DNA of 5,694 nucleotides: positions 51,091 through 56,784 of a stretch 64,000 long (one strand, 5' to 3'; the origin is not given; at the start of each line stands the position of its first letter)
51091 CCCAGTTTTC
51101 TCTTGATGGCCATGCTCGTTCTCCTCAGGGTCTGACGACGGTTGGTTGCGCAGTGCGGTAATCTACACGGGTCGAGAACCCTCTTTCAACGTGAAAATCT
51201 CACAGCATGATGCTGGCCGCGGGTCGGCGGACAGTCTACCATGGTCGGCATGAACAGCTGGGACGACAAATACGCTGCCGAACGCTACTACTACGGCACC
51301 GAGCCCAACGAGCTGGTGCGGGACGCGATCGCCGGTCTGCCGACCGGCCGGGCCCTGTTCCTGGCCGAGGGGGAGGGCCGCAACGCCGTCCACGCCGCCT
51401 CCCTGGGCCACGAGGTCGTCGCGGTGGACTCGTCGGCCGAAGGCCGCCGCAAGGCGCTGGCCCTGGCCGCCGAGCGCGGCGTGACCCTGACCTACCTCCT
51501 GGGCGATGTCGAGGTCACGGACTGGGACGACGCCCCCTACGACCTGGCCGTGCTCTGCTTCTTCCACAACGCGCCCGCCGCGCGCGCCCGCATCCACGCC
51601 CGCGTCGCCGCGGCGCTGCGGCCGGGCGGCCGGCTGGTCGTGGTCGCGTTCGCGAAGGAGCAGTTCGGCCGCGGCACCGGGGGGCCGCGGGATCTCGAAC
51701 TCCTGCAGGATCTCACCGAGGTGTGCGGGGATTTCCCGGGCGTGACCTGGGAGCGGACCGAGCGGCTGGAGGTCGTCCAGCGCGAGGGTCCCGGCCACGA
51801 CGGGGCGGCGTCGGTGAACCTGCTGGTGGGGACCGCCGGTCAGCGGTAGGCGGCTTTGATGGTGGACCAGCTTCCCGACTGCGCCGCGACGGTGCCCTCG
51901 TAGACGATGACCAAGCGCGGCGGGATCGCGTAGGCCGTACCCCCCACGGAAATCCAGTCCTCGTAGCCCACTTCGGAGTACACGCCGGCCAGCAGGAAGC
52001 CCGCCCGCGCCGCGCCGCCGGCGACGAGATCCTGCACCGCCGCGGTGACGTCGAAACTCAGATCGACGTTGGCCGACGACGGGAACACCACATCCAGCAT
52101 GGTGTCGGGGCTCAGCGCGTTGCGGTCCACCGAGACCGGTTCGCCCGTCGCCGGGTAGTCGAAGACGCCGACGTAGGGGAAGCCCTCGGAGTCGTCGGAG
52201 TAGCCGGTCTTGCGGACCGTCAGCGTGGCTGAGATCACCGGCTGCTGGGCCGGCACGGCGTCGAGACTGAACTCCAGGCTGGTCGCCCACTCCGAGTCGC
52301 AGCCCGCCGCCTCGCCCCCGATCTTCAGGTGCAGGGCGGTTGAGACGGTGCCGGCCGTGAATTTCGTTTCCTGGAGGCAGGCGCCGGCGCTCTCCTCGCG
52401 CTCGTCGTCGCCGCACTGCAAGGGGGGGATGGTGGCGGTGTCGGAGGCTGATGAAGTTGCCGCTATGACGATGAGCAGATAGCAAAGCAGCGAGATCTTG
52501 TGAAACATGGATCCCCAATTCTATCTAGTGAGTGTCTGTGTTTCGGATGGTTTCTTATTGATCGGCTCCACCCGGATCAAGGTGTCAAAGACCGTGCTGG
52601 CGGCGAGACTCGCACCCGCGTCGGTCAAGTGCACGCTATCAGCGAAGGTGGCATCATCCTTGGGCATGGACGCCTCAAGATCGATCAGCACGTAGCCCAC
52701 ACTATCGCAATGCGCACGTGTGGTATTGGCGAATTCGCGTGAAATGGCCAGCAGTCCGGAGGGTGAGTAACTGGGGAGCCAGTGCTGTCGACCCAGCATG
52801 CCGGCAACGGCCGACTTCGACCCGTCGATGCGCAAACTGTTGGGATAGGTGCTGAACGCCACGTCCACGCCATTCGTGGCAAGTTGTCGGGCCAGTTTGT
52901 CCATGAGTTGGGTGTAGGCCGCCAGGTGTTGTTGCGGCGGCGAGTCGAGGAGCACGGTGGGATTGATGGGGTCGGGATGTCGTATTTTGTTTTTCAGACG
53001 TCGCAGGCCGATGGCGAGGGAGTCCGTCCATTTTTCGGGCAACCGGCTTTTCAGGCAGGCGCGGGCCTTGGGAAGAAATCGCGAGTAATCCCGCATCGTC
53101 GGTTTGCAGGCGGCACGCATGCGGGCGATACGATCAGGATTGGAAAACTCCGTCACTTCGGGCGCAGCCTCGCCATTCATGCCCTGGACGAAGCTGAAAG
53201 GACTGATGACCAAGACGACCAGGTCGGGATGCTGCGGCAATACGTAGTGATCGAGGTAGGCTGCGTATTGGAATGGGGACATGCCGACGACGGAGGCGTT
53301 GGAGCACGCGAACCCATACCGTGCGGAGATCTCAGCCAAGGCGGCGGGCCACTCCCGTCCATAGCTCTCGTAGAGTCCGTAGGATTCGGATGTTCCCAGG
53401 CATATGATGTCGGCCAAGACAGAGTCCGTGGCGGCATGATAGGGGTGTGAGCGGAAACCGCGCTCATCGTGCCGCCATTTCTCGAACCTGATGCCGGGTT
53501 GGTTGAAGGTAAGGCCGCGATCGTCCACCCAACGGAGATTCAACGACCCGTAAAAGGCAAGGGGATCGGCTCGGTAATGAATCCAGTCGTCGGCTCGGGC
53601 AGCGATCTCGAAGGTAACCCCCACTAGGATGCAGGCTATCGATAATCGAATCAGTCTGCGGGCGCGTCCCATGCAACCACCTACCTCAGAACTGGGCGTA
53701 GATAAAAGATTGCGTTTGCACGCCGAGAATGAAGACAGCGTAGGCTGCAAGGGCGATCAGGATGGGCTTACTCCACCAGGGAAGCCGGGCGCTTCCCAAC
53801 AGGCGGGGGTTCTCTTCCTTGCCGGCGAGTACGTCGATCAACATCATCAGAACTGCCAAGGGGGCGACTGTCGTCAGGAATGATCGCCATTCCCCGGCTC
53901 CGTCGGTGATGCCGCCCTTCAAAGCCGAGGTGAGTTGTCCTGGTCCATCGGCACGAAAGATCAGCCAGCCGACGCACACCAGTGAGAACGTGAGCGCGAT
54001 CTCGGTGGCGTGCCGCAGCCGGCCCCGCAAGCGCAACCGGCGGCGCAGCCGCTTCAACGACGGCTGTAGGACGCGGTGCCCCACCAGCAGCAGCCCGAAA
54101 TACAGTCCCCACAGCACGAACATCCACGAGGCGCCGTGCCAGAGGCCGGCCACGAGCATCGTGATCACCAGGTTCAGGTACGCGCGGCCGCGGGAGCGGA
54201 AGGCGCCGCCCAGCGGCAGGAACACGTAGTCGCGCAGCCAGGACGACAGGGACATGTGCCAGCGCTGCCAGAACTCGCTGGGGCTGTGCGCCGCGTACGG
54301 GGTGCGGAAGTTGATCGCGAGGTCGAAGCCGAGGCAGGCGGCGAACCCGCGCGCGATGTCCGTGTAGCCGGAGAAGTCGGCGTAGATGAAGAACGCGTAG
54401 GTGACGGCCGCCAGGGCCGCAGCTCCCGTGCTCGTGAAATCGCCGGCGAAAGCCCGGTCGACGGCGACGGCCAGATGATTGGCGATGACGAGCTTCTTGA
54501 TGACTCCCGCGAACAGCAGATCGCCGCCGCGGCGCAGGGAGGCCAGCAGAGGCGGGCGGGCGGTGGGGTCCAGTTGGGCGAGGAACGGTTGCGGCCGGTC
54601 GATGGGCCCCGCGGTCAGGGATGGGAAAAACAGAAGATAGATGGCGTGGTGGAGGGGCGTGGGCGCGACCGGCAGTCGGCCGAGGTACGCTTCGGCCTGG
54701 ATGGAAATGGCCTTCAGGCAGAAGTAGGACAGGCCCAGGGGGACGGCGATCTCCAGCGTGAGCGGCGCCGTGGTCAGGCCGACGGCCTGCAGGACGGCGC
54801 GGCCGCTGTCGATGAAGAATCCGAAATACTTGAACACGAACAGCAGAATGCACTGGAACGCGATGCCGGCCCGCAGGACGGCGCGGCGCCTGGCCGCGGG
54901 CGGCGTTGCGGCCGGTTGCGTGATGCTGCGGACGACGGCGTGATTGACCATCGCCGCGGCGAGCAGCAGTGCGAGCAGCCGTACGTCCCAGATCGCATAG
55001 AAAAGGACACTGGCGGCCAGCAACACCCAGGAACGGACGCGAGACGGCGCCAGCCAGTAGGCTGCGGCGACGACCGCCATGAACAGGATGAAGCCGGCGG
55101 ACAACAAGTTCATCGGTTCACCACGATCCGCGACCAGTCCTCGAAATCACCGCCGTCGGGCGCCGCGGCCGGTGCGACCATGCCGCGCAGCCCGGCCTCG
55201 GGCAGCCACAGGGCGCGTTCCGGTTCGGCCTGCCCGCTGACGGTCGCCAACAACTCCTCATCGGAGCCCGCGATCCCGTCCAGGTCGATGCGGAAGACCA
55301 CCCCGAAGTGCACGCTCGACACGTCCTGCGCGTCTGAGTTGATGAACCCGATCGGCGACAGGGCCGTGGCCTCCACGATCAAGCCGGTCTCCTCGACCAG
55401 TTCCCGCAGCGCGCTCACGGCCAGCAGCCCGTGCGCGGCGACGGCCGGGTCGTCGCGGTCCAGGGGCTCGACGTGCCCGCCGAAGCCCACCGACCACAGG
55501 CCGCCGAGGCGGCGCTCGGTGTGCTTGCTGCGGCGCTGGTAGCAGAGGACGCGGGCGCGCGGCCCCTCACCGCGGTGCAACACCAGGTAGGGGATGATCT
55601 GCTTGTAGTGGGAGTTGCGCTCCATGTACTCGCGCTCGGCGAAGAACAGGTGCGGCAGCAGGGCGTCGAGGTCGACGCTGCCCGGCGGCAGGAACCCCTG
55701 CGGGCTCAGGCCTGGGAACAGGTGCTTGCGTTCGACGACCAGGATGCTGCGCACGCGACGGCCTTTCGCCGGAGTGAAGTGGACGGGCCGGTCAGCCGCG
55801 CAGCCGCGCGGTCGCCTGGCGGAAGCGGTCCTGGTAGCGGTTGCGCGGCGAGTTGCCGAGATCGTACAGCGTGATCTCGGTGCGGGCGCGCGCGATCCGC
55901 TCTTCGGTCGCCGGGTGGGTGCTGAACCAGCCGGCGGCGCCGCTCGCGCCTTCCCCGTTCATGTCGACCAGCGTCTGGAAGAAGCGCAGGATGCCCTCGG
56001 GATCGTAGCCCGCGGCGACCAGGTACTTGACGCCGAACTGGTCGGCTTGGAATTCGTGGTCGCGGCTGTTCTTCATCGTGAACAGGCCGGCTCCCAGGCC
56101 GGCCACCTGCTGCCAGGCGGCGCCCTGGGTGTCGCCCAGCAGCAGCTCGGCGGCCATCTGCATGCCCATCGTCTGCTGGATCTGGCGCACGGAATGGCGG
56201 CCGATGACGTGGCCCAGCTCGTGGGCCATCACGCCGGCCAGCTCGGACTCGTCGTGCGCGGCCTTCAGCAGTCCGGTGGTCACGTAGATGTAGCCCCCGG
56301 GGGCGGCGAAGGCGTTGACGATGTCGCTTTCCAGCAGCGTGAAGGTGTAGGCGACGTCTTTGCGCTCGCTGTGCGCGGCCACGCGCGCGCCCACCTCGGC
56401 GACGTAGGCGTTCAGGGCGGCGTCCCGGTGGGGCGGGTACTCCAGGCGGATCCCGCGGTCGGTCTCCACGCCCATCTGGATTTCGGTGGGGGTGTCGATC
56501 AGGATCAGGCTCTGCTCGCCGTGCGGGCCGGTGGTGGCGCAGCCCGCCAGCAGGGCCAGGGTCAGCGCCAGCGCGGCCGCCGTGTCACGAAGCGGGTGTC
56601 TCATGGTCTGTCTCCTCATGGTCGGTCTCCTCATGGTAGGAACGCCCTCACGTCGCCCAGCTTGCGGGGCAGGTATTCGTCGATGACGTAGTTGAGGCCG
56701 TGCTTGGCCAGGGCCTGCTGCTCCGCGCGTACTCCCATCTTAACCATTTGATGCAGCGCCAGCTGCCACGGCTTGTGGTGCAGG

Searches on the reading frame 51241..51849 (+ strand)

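Call 57: search_protein_families(library=pfam, proteins=[window:51241-51849:+], max_evalue=0.00001)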
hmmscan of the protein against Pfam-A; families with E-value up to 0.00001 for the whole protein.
window:51241-51849:+ (202 aa): 2 families
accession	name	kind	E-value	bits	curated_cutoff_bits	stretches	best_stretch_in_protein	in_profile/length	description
PF13649.12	Methyltransf_25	-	1.1e-11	45.6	27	1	41-130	4-97/97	Methyltransferase domain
PF08241.18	Methyltransf_11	-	1.3e-09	39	21.2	1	43-134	5-95/95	Methyltransferase domain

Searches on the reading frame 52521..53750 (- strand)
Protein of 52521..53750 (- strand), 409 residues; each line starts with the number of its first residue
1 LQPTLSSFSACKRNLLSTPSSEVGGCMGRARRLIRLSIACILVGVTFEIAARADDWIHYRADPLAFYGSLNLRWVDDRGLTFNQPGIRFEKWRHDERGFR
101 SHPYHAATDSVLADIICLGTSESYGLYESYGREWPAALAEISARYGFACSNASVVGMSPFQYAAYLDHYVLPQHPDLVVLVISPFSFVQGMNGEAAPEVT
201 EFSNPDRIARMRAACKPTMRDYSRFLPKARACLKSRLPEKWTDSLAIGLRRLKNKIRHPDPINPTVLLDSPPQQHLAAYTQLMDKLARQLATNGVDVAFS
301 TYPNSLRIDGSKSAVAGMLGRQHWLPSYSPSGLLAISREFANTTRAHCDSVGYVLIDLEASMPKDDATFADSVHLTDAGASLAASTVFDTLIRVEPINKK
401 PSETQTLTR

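Call 57: search_protein_families(library=pfam, proteins=[window:52521-53750:-], max_evalue=0.00001)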
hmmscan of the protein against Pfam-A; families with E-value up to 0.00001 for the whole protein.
window:52521-53750:- (409 aa): 1 family
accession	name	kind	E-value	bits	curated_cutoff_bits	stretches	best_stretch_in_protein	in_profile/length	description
PF13472.12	Lipase_GDSL_2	-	4.4e-06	27.7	32.9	0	277-380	86-176/178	GDSL-like Lipase/Acylhydrolase family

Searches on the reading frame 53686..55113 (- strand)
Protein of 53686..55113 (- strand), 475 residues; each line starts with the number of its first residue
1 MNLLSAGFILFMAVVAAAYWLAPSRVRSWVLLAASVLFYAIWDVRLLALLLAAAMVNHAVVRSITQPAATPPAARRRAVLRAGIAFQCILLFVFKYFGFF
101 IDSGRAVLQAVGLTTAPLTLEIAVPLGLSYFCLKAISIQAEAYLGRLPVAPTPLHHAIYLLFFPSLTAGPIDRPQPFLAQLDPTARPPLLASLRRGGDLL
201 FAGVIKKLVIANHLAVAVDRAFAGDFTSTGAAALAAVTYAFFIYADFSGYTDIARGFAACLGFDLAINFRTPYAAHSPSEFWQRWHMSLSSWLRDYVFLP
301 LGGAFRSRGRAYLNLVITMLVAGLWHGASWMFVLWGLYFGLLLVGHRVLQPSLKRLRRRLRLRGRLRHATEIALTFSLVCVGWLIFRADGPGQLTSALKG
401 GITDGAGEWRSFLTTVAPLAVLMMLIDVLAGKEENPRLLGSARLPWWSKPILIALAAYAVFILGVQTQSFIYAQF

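Call 57: search_protein_families(library=pfam, proteins=[window:53686-55113:-], max_evalue=0.00001)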
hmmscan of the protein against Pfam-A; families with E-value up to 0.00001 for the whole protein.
window:53686-55113:- (475 aa): 1 family
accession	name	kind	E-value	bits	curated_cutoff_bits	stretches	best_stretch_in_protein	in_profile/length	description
PF03062.24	MBOAT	-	7.7e-25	88.3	27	1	151-350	79-298/337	MBOAT, membrane-bound O-acyltransferase family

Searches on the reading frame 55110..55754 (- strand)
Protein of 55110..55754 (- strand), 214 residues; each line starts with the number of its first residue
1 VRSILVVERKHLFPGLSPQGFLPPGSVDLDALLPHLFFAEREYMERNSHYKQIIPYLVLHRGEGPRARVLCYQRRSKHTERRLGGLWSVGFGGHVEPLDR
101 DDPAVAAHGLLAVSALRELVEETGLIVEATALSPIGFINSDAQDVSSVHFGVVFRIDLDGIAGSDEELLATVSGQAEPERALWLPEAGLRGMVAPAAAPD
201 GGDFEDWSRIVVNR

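Call 57: search_protein_families(library=pfam, proteins=[window:55110-55754:-], max_evalue=0.00001)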
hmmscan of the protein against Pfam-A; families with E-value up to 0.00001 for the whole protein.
window:55110-55754:- (214 aa): 1 family
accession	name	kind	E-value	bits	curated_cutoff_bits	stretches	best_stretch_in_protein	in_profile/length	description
PF00293.34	NUDIX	-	1.6e-07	31.9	21.1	1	63-165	14-102/134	NUDIX domain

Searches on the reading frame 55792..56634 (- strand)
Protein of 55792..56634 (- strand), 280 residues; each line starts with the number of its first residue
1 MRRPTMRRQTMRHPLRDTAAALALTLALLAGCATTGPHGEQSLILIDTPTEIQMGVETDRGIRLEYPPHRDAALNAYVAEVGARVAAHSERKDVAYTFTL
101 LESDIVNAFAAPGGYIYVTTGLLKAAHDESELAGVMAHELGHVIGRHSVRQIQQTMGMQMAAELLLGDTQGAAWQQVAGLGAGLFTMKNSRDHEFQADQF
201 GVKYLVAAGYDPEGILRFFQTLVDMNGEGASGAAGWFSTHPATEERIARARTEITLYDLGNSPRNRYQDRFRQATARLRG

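Call 57: search_protein_families(library=pfam, proteins=[window:55792-56634:-], max_evalue=0.00001)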
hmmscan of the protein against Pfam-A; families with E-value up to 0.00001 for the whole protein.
window:55792-56634:- (280 aa): 1 family
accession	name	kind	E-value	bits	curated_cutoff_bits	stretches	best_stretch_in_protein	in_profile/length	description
PF01435.24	Peptidase_M48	-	4.7e-38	131.3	20.3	1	74-253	3-185/186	Peptidase family M48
